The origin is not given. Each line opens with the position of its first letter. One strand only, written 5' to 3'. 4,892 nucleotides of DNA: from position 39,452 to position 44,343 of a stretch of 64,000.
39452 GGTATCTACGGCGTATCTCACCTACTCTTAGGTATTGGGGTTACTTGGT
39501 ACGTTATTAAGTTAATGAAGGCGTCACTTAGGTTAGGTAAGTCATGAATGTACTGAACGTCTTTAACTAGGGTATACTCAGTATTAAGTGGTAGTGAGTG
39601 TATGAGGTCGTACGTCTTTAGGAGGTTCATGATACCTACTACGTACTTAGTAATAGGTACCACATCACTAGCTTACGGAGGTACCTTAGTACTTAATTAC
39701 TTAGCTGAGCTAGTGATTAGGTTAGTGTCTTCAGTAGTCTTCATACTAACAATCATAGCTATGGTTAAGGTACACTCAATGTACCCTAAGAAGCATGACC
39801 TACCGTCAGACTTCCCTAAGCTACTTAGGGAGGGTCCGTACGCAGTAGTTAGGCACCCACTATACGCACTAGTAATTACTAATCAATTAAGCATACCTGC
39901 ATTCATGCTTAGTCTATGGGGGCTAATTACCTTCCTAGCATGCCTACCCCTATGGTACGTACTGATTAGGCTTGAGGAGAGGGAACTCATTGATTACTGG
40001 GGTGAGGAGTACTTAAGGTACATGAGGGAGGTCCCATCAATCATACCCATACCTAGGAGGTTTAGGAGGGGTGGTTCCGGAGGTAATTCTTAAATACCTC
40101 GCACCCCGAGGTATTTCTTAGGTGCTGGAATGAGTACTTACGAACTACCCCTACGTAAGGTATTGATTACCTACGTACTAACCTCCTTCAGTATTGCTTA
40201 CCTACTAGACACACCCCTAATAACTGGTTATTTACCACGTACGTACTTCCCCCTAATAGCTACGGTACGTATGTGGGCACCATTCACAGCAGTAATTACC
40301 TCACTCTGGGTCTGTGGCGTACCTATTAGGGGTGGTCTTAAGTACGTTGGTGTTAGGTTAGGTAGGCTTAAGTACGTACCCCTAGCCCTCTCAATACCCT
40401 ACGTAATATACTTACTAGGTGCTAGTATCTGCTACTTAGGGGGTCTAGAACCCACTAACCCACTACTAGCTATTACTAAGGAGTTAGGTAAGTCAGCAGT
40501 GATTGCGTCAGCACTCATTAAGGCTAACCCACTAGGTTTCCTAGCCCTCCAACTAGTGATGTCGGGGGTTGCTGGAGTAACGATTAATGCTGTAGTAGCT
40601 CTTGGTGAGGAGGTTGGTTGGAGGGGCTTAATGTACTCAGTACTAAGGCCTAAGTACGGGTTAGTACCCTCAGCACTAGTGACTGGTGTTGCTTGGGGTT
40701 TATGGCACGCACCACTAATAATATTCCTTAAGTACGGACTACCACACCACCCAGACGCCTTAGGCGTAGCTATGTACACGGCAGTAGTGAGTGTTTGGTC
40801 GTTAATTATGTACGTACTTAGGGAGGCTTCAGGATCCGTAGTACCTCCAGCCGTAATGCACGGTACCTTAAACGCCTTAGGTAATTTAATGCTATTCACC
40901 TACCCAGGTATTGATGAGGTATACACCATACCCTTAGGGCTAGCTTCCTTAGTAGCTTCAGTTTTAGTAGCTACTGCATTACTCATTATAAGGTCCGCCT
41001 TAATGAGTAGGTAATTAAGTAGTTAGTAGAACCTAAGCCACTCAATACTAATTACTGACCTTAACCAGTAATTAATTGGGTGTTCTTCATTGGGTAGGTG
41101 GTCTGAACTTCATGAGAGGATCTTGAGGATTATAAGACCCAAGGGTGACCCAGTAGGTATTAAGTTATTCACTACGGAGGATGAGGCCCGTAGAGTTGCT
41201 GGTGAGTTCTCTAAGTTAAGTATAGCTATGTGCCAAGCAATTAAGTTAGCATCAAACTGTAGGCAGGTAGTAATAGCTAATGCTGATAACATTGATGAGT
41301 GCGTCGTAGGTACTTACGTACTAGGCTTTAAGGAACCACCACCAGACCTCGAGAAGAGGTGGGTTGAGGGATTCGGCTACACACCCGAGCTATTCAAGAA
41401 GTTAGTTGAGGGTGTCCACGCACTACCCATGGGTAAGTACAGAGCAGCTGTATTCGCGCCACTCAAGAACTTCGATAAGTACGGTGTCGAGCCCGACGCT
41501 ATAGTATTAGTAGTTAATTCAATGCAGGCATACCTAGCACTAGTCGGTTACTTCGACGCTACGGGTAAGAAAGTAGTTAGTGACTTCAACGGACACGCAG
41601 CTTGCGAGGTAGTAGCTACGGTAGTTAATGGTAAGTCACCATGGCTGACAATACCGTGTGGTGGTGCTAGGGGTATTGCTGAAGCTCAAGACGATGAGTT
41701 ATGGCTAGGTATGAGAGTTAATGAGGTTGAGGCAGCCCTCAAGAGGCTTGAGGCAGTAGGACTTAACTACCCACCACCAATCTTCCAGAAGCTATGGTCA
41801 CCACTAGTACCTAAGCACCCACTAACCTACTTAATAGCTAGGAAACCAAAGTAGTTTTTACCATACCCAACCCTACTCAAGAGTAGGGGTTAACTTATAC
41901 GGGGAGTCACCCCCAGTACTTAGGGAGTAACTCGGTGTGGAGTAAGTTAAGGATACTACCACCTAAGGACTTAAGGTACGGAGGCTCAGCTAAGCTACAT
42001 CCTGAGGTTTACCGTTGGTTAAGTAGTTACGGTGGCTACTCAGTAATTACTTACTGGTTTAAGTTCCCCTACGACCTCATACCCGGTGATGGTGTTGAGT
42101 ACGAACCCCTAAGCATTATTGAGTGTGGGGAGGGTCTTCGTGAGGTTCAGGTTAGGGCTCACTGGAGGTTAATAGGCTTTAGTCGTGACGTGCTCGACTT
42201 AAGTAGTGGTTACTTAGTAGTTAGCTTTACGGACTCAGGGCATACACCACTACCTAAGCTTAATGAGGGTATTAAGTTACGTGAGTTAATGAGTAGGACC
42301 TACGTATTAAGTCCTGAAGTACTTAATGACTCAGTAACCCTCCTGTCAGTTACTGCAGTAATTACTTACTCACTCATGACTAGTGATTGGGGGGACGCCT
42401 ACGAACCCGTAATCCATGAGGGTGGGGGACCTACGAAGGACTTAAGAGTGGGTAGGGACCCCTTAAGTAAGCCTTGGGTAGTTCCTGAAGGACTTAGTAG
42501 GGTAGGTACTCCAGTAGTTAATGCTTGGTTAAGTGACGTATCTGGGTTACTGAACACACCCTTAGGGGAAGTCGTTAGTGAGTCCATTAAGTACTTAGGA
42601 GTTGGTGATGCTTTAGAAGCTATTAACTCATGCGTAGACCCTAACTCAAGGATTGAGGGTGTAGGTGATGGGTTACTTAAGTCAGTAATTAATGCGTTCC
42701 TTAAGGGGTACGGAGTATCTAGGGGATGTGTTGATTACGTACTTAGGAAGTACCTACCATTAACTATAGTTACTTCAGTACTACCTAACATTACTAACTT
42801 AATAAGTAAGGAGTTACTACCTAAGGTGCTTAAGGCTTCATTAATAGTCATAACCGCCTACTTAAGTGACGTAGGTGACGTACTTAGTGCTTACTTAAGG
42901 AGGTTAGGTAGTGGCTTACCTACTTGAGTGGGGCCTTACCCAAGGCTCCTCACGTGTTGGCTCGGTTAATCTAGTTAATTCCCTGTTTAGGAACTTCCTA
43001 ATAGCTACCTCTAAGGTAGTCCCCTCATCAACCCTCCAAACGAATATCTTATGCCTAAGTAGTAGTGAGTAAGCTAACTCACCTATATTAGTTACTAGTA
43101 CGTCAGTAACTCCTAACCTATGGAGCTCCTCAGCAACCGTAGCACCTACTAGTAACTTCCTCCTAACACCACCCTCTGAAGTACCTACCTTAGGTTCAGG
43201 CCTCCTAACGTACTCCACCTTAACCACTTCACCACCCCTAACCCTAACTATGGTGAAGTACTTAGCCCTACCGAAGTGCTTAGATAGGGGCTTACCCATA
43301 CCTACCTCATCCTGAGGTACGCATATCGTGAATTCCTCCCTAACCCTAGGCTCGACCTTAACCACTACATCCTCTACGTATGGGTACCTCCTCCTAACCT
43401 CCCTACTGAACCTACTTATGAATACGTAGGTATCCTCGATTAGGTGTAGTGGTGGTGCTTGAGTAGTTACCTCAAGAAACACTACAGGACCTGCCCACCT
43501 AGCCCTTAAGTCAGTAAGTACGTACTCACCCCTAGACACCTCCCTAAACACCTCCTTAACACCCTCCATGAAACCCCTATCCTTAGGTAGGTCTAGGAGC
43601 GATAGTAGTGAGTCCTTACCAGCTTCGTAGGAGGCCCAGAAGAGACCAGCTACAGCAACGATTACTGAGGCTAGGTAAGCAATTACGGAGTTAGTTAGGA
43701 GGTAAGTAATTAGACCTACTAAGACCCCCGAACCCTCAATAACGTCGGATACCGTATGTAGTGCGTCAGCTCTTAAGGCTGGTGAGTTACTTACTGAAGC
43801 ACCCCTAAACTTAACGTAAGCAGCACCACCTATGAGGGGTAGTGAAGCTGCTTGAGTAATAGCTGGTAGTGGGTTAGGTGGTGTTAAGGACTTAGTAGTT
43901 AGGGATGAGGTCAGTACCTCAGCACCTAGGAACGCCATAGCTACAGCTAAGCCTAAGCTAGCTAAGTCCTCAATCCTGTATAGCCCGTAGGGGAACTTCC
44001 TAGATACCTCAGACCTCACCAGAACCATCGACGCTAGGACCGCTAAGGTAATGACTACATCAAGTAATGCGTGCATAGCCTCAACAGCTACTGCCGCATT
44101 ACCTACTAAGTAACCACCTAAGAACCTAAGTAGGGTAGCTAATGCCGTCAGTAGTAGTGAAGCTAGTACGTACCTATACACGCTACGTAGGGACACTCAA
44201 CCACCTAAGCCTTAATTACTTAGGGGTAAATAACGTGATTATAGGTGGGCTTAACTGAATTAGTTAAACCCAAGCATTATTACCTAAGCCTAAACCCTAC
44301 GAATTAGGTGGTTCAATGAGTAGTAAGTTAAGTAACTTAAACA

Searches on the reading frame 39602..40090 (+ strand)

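Call 14: search_protein_families(library=pfam, proteins=[window:39602-40090:+], max_evalue=0.001)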
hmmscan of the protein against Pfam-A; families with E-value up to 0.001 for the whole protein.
window:39602-40090:+ (163 aa): 2 families
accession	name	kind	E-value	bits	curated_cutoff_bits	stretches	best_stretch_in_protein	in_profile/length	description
PF04140.19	ICMT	-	2.5e-06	28.2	24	1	48-130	10-94/95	Isoprenylcysteine carboxyl methyltransferase (ICMT) family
PF04191.18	PEMT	-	7e-05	23.7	25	1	44-129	13-98/105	Phospholipid methyltransferase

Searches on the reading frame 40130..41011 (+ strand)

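Call 14: search_protein_families(library=pfam, proteins=[window:40130-41011:+], max_evalue=0.001)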
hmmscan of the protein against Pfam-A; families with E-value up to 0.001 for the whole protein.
window:40130-41011:+ (294 aa): 1 family
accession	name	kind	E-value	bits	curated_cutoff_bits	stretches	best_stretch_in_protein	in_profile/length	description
PF02517.21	Rce1-like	-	1.6e-14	54.4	22.4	1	149-250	8-93/93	Type II CAAX prenyl endopeptidase Rce1-like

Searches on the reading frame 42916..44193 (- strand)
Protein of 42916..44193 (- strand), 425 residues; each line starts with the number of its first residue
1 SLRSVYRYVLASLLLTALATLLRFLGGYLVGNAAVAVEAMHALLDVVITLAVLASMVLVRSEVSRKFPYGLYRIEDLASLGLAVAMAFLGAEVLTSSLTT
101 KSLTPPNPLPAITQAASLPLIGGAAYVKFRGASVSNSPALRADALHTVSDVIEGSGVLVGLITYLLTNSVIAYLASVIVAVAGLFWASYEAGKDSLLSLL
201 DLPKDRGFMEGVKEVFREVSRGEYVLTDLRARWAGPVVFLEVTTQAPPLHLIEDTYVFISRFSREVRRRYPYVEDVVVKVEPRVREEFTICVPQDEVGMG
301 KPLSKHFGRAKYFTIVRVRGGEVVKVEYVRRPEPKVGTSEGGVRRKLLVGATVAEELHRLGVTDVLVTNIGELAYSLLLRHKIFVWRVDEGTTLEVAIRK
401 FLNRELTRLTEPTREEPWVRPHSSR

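Call 22: search_protein_families(library=pfam, proteins=[window:42916-44193:-], max_evalue=0.00001)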
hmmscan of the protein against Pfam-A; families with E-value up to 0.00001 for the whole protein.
window:42916-44193:- (425 aa): 2 families
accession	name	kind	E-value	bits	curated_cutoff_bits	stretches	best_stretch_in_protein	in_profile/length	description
PF01545.26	Cation_efflux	-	3.4e-22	79.6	26.6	1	10-200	2-198/198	Cation efflux family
PF02579.22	Nitro_FeMo-Co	-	2.3e-12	47.5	26.3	1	300-402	2-93/94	Dinitrogenase iron-molybdenum cofactor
